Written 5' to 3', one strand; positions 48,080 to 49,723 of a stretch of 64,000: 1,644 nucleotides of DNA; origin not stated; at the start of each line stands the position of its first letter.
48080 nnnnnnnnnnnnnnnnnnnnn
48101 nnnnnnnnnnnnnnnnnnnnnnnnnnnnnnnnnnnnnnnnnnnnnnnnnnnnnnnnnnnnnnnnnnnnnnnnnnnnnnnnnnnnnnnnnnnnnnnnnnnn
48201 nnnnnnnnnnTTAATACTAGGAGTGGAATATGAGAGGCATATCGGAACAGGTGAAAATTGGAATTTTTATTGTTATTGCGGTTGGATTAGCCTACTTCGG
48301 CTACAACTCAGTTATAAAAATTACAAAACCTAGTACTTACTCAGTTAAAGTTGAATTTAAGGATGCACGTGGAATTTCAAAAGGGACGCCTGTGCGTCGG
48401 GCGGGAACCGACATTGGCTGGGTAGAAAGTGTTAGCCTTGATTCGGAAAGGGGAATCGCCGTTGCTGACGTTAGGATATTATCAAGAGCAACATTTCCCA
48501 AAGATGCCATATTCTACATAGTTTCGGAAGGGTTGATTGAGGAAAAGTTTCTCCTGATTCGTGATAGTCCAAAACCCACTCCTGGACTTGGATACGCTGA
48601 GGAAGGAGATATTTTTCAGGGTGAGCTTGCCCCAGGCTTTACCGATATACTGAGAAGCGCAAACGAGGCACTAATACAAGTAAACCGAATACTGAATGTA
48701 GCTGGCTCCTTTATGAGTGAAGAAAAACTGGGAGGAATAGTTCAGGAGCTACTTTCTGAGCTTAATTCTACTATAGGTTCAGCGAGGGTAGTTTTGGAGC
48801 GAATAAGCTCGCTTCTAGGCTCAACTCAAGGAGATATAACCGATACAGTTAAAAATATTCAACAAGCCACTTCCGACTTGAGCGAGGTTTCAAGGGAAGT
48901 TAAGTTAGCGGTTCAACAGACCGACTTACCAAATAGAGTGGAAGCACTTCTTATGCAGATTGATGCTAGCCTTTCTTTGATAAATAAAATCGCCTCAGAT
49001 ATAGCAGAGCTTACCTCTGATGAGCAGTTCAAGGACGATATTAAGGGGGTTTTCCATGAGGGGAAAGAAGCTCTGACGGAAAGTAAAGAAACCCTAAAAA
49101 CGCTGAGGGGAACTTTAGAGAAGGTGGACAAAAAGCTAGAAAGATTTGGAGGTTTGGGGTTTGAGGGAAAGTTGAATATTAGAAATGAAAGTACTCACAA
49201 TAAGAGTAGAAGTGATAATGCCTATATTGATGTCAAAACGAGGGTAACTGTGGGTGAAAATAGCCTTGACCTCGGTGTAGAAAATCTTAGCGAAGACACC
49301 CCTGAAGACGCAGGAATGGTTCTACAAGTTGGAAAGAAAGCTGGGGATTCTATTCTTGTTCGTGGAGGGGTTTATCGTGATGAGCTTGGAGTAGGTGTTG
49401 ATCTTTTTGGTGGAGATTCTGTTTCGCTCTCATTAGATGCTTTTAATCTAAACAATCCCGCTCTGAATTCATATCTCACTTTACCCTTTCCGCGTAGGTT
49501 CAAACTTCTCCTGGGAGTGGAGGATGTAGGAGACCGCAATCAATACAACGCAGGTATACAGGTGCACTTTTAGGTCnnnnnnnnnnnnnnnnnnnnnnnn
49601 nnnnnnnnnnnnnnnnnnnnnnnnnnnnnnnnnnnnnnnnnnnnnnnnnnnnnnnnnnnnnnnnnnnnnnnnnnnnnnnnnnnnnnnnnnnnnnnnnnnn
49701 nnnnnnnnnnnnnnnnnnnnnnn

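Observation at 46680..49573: mlaEFD operon with a long MlaD (447 aa) whose C-terminus is beta-rich and ends in Phe, as expected for an envelope-spanning MlaD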

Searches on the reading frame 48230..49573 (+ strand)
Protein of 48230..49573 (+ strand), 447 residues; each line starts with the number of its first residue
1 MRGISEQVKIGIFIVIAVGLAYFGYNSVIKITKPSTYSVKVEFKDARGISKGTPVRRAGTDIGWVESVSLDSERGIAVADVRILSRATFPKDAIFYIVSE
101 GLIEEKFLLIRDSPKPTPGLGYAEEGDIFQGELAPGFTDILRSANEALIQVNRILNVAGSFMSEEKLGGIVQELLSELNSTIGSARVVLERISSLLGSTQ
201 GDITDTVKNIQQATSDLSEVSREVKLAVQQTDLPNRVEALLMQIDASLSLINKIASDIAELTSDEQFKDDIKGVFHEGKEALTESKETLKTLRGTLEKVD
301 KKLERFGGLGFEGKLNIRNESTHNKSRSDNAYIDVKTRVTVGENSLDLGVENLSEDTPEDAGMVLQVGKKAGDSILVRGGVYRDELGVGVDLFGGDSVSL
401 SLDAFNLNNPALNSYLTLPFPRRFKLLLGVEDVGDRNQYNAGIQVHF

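Call 3: search_protein_families(library=pfam, proteins=[window:48230-49573:+], max_evalue=0.01)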
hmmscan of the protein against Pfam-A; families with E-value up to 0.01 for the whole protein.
window:48230-49573:+ (447 aa): 2 families
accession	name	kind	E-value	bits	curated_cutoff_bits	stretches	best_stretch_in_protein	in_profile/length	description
PF02470.25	MlaD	-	4.7e-13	49.6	25.1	1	36-108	2-76/81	MlaD protein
PF06103.16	DUF948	-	0.00027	21.5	37.2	0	174-230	20-76/89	Bacterial protein of unknown function (DUF948)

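Call 8: find_homologous_proteins(query=window:48230-49570:+, max_evalue=0.001)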
Query window:48230-49570:+ (447 aa): 19 proteins with E <= 0.001 among 8000 candidates.
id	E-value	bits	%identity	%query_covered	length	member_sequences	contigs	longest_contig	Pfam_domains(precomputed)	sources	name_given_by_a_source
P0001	7.5e-283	956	100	100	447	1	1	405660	PF27164.1,PF02470.26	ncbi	-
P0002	1.2e-179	616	64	100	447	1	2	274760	PF27164.1,PF02470.26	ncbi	-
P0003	1.2e-171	589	59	100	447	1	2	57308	PF27164.1,PF02470.26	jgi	-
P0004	2.4e-146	506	52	100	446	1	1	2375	PF27164.1,PF02470.26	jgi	-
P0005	8.6e-144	498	51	100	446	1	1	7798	PF27164.1,PF02470.26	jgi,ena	-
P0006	2.6e-143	496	51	100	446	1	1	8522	PF27164.1,PF02470.26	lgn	-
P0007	4.4e-142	492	51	100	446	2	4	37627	PF27164.1,PF02470.26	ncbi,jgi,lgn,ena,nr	ncbi:MAG: hypothetical protein B1H03_03280 [Planctomycetales bacterium 4484_113]|nr:MAG: hypothetica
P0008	3.2e-139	483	50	100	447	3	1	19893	PF27164.1,PF02470.26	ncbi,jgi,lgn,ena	-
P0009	1.9e-134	467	47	100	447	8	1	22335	PF27164.1,PF02470.26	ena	-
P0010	7.1e-134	465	47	100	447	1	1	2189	PF27164.1,PF02470.26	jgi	-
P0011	8.3e-134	465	48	100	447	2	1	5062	PF27164.1,PF02470.26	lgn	-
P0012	1.4e-133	464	47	100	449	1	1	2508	PF27164.1,PF02470.26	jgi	jgi:phospholipid/cholesterol/gamma-HCH transport system substrate-binding protein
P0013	9.7e-133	461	48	100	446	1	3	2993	PF27164.1,PF02470.26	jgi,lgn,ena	-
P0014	2.4e-132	460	47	100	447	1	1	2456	PF27164.1,PF02470.26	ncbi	-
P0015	2.6e-132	460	47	100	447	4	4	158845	PF27164.1,PF02470.26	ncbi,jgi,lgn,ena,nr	ncbi:MCE family protein [bacterium]|nr:MCE family protein [bacterium]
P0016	2.7e-132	460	47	100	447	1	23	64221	PF27164.1,PF02470.26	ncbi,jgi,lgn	jgi:phospholipid/cholesterol/gamma-HCH transport system substrate-binding protein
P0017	2.8e-130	453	47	100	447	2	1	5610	PF27164.1,PF02470.26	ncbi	-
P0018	3.8e-125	436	45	100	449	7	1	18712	PF27164.1,PF02470.26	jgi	jgi:phospholipid/cholesterol/gamma-HCH transport system substrate-binding protein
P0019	1.5e-8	52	21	98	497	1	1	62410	PF28544.1,PF02470.26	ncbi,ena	-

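Call 12: find_encoding_contigs(protein=P0001, flank=10000, max_places=3)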
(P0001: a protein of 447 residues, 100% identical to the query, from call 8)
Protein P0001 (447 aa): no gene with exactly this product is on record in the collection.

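Call 16: find_related_loci(query=A1, collection=genome_contigs, flank=10000)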
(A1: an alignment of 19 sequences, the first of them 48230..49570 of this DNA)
Query A1 (447 aa) in genome_contigs; peptide patterns used: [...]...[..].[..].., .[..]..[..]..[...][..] (x = any residue, [..] = any of these).
506 stretches matched a pattern; 15 encode a relative of the query (tblastn E <= 1e-3); 13 distinct loci.
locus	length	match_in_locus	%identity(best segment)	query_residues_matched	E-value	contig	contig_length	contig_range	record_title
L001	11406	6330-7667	51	1-447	6e-152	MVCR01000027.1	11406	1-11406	MAG: Planctomycetales bacterium 4484_113 ex4484_113_scaffold_3327, whole genome shotgun sequence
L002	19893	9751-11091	50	1-447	7e-145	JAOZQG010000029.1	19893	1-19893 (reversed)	MAG: bacterium isolate GMC4.metabat2.94 GMC4_2612_length_19893_cov_8.573445, whole genome shotgun sequence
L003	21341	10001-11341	47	1-447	2e-141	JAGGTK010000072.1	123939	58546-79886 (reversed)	MAG: bacterium isolate AUK046 PB_MANV_046_c_000000000002, whole genome shotgun sequence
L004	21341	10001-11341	46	1-447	6e-137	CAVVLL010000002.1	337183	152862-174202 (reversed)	MAG: uncultured bacterium isolate MFD04716.bin.2.297 genome assembly, contig: contig_105691, whole genome shotgun sequen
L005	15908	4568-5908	47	1-447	1e-134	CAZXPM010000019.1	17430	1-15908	MAG TPA_asm: uncultured Planctomycetales bacterium isolate binchicken_co355_82 genome assembly, contig: NODE_1656_length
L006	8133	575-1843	47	25-447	3e-130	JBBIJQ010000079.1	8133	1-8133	MAG: Planctomycetales bacterium isolate QNS170220_bin_166 NODE_7283_length_8133_cov_4.703763, whole genome shotgun seque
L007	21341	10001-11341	48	1-447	3e-143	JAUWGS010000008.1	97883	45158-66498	MAG: Planctomycetales bacterium isolate CSMAG_2248 CSMAG_2248_k141_1955720_length_97883_cov_35.9842, whole genome shotgu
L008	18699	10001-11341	47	1-447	7e-139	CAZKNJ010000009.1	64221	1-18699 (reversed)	MAG TPA_asm: uncultured Planctomycetales bacterium isolate binchicken_co163_352 genome assembly, contig: NODE_482_length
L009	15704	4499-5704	25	27-447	2e-24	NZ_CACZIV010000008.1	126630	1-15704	MAG: Selenomonas ruminantium isolate RUG12654, whole genome shotgun sequence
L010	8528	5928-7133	25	27-447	3e-24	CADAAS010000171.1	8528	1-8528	MAG: Selenomonas ruminantium isolate RUG13114 genome assembly, contig: RUG13114_asm_171, whole genome shotgun sequence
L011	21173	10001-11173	25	3-412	7e-23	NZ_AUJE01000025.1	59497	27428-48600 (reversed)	Selenomonas ruminantium subsp. ruminantium ATCC 12561 G598DRAFT_scaffold00022.22_C, whole genome shotgun sequence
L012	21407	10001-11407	22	29-447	1e-12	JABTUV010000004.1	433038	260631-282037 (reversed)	MAG: bacterium isolate H5_UNCL2 seq004, whole genome shotgun sequence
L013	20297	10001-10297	32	346-447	3e-7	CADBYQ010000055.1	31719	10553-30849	MAG: Selenomonas ruminantium isolate RUG14411 genome assembly, contig: RUG14411_asm_55, whole genome shotgun sequence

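Call 25: predict_structure(alignment_id=A1)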
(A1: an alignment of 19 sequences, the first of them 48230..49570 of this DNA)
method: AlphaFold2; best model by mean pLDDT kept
length: 447 residues; sequences in the alignment: 19
mean_pLDDT: 59.8   pTM: 0.34
mean pLDDT of the five models: 59.8, 58.6, 56.2, 54.1, 51.9
residues with pLDDT >= 90: 27; 70-90: 112; 50-70: 154; < 50: 154
segments of 3 or more residues with pLDDT < 50: 1-4, 6-33, 101-104, 136-231, 298-307, 323-327
pLDDT, mean of each block of 10 residues (from residue 1): 43 42 37 68 82 83 89 88 87 83 66 82 90 58 42 41 37 38 36 33 30 33 43 56 61 58 56 55 55 50 42 68 52 71 67 62 67 70 66 75 66 74 68 63 65
secondary structure, 60 per line:
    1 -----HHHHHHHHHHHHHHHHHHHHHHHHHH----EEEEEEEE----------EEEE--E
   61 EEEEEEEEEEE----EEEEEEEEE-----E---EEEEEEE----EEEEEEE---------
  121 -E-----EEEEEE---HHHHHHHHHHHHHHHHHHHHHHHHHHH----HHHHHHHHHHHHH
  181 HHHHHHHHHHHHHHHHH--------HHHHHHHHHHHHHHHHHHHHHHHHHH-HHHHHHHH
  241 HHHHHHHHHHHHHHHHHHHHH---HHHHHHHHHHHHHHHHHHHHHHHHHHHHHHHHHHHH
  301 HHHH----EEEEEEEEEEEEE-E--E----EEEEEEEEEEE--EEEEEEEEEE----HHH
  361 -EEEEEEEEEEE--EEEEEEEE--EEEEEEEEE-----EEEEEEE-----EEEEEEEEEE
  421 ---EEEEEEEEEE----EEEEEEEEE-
elements in order: H6-31 E36-43 E54-57 E60-71 E76-84 E94-100 E105-111 E128-133 H137-163 H168-197 H206-231 H233-261 H265-304 E309-321 E331-341 E344-353 E362-372 E375-382 E385-393 E399-405 E411-420 E424-433 E438-446

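Call 36: search_solved_structures(query=A1, max_evalue=0.01, show_alignments=1)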
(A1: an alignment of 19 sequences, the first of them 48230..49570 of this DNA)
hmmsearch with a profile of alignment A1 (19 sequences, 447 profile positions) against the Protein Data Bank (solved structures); distinct sequences matched with E-value up to 0.01: 26.
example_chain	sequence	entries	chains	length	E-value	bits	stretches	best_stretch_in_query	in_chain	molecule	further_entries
9n8w_B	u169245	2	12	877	2.3e-16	62.6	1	24-98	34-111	Intermembrane transport protein YebT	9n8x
6v0c_A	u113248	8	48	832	1.2e-14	56.9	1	37-98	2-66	Intermembrane transport protein YebT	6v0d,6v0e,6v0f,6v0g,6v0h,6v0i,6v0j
6zy2_A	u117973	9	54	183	1.5e-14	56.6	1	1-141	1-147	YrbD protein | Outer membrane lipid asymmetry maintenance protein MlaD | Intermembrane phospholipid transport system binding protein MlaD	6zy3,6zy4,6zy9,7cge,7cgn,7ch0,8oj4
13hr_I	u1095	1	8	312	1.5e-14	56.6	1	4-301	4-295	Mce/MlaD domain-containing protein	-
6xbd_A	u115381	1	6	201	2e-14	56.2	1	1-141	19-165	Phospholipid ABC transporter-binding protein MlaD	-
7ch8_A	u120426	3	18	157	4.2e-14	55.1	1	1-112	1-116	MlaD domain-containing protein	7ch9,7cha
7d08_G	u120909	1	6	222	1.5e-13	53.3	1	1-85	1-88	MCE family protein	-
6z5u_E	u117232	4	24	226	1.6e-13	53.2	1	1-85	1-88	MCE family protein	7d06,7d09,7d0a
8hpz_A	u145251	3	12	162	1.2e-12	50.3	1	27-141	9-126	Intermembrane phospholipid transport system binding protein MlaD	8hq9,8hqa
7see_A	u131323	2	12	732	3.3e-12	48.8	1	34-98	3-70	MCE family protein, Intermembrane transport protein YebT chimera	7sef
5uw2_A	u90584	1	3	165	3.6e-12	48.7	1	30-141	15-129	Probable phospholipid ABC transporter-binding protein MlaD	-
6ic4_A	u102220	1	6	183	4e-12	48.6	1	10-85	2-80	Toluene tolerance efflux transporter (ABC superfamily, PerI-bind)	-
5uw8_A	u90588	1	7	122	6e-12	48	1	30-130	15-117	Probable phospholipid ABC transporter-binding protein MlaD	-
8fed_B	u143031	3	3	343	3e-10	42.4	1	9-230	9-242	Virulence factor Mce family protein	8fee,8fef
8fed_F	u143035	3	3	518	2e-08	36.4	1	10-130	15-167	Mce-family protein mce1f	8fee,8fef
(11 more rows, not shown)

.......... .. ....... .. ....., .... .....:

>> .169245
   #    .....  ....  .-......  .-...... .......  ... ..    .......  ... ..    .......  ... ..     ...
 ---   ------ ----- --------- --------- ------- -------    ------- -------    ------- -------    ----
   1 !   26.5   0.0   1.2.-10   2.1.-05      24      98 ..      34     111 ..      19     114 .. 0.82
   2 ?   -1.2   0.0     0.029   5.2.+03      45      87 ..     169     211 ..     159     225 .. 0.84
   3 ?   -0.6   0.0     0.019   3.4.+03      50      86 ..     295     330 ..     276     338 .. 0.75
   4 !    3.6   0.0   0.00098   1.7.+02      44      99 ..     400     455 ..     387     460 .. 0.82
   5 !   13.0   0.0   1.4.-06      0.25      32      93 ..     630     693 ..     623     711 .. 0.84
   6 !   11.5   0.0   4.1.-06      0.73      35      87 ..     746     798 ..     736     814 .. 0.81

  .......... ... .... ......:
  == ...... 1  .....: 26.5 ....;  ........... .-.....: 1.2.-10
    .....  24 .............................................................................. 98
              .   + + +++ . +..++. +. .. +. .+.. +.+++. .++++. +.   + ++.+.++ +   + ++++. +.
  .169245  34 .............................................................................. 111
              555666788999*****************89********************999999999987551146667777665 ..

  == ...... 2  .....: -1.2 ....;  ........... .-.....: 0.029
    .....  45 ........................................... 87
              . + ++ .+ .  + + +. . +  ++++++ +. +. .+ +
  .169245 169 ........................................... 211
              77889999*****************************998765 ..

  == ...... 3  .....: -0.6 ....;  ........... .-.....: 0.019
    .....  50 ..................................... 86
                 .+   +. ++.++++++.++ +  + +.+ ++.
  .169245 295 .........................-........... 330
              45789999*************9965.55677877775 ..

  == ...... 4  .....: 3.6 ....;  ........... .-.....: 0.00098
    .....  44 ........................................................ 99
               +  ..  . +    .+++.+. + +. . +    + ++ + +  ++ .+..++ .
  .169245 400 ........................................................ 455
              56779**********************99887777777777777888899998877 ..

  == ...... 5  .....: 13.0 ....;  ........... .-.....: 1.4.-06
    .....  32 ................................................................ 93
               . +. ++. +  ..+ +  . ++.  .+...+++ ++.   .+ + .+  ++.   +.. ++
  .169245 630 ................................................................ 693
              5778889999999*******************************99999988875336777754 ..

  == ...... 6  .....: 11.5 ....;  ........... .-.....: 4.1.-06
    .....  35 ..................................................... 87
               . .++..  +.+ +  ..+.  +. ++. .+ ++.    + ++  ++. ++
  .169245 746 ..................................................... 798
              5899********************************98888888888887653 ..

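Call 37: search_protein_families(library=ncbifam, proteins=[window:48230-49573:+], max_evalue=0.001)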
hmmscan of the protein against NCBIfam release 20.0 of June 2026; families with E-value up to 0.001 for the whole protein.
window:48230-49573:+ (447 aa): 2 families
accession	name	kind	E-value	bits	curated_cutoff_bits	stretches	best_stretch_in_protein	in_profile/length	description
TIGR04430.1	OM_asym_MlaD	equivalog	2.3e-16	59.9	135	1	8-111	7-113/146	outer membrane lipid asymmetry maintenance protein MlaD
TIGR00996.1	Mtu_fam_mce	paralog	3.4e-12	46.2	140.5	1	14-303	11-278/291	MCE family protein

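Call 42: search_protein_families(library=pfam, alignment_id=A4, max_evalue=0.001)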
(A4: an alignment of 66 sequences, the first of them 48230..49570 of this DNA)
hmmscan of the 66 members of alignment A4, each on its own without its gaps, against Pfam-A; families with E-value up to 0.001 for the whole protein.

A. member 1, window:48230-49570:+ (447 aa): 2 families
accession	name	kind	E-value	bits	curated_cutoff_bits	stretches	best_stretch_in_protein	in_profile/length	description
PF02470.25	MlaD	-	4.7e-13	49.6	25.1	1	36-108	2-76/81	MlaD protein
PF06103.16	DUF948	-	0.00027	21.5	37.2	0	174-230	20-76/89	Bacterial protein of unknown function (DUF948)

B. families by the number of members that match (of 66 scanned): 24 families
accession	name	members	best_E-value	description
PF02470.25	MlaD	63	8.8e-20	MlaD protein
PF11887.13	Mce4_CUP1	5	6e-11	Cholesterol uptake porter CUP1 of Mce4, putative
PF06103.16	DUF948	5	3.9e-06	Bacterial protein of unknown function (DUF948)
PF04108.17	ATG17_like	4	9e-08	Autophagy protein ATG17-like domain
PF07464.16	ApoLp-III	3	1e-05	Apolipophorin-III precursor (apoLp-III)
PF04513.17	Baculo_PEP_C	2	5e-06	Baculovirus polyhedron envelope protein, PEP, C terminus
PF20072.4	DUF6468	2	0.00012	Domain of unknown function (DUF6468)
PF05478.16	Prominin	1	1.8e-07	Prominin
PF04740.18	LXG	1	2.1e-05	LXG domain of WXG superfamily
PF15011.11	CA109-like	1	3.7e-05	Ribosome biogenesis protein C1orf109-like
PF05010.19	TACC_C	1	9.1e-05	Transforming acidic coiled-coil-containing protein (TACC), C-terminal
PF12205.13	GIT1_C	1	0.00014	G protein-coupled receptor kinase-interacting protein 1 C term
PF22485.1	DUF6987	1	0.00029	Domain of unknown function (DUF6987)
PF07889.17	DUF1664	1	0.00031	Protein of unknown function (DUF1664)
PF06009.19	Laminin_II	1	0.00032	Laminin Domain II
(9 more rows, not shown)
